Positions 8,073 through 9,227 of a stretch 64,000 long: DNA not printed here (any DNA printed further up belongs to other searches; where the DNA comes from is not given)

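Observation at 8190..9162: Cassette-borne signal peptidase I with an N-terminal polytopic membrane extension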

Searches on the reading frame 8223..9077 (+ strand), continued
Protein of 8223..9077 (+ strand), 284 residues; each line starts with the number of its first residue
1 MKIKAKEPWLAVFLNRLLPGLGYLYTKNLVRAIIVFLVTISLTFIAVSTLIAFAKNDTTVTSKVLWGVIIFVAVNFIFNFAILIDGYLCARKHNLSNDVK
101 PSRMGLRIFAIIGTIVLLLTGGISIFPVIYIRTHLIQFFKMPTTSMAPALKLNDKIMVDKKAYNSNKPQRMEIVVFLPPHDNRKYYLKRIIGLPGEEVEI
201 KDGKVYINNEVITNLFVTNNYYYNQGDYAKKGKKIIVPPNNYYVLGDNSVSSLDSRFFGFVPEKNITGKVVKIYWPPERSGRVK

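Call 58: find_encoding_contigs(protein=P0046, flank=5000, max_places=2)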
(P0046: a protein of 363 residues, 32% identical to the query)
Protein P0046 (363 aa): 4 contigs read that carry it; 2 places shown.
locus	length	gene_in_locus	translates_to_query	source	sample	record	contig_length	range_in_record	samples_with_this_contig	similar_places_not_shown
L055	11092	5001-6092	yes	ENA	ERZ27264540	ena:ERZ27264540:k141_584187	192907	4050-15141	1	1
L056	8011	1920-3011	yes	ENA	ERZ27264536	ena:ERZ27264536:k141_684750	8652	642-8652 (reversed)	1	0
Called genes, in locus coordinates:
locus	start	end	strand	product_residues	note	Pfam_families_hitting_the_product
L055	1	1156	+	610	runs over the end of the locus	PF00069:Pkinase, PF07714:PK_Tyr_Ser-Thr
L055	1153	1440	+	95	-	-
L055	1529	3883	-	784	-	PF00656:Peptidase_C14, PF03781:FGE-sulfatase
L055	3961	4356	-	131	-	-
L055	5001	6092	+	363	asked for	PF18935:DUF5683 (faint), PF10502:Peptidase_S26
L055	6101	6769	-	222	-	PF05685:Uma2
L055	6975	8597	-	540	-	PF14691:Fer4_20, PF00070:Pyr_redox (faint), PF01266:DAO (weak), PF07992:Pyr_redox_2, PF12831:FAD_oxidored (weak), PF13450:NAD_binding_8, PF01593:Amino_oxidase (weak), PF07992:Pyr_redox_2 (weak), +3 more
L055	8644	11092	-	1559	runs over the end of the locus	PF00310:GATase_2, PF04898:Glu_syn_central, PF01645:Glu_synthase, PF01493:GXGXG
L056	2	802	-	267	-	?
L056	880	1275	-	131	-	-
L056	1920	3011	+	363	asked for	PF18935:DUF5683 (faint), PF10502:Peptidase_S26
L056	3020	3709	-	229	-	PF05685:Uma2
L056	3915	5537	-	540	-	PF14691:Fer4_20, PF00070:Pyr_redox (faint), PF01266:DAO (weak), PF07992:Pyr_redox_2, PF12831:FAD_oxidored (weak), PF13450:NAD_binding_8, PF01593:Amino_oxidase (weak), PF07992:Pyr_redox_2 (weak), +3 more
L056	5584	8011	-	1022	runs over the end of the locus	?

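Call 63: search_solved_structures(query=window:8223-9077:+, show_alignments=2, max_evalue=0.00001)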
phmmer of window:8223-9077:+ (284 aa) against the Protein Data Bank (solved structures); distinct sequences matched with E-value up to 0.00001: 9.
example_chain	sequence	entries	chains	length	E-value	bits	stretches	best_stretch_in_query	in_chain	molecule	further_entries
4nv4_A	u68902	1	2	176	4.4e-20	75.8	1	142-277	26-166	Signal peptidase I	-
4me8_A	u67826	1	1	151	2.1e-18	70.3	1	144-281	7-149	Signal peptidase I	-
9nlo_A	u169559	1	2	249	2.3e-18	70.2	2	233-275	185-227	Signal peptidase I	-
1t7d_A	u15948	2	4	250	3.1e-18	69.8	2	233-275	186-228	SIGNAL PEPTIDASE I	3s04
1kn9_A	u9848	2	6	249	4.4e-18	69.3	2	233-275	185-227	Signal peptidase I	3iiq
1b12_A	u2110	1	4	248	6.1e-18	68.8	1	233-275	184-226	SIGNAL PEPTIDASE I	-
6b88_A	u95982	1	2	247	1.2e-17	67.8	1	233-275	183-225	Signal peptidase I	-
4wvg_A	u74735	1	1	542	4e-15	59.6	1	143-276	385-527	Maltose-binding periplasmic protein,Signal peptidase IB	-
4wvh_A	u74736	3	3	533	8.2e-15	58.5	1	141-276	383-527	Maltose-binding periplasmic protein,Signal peptidase IB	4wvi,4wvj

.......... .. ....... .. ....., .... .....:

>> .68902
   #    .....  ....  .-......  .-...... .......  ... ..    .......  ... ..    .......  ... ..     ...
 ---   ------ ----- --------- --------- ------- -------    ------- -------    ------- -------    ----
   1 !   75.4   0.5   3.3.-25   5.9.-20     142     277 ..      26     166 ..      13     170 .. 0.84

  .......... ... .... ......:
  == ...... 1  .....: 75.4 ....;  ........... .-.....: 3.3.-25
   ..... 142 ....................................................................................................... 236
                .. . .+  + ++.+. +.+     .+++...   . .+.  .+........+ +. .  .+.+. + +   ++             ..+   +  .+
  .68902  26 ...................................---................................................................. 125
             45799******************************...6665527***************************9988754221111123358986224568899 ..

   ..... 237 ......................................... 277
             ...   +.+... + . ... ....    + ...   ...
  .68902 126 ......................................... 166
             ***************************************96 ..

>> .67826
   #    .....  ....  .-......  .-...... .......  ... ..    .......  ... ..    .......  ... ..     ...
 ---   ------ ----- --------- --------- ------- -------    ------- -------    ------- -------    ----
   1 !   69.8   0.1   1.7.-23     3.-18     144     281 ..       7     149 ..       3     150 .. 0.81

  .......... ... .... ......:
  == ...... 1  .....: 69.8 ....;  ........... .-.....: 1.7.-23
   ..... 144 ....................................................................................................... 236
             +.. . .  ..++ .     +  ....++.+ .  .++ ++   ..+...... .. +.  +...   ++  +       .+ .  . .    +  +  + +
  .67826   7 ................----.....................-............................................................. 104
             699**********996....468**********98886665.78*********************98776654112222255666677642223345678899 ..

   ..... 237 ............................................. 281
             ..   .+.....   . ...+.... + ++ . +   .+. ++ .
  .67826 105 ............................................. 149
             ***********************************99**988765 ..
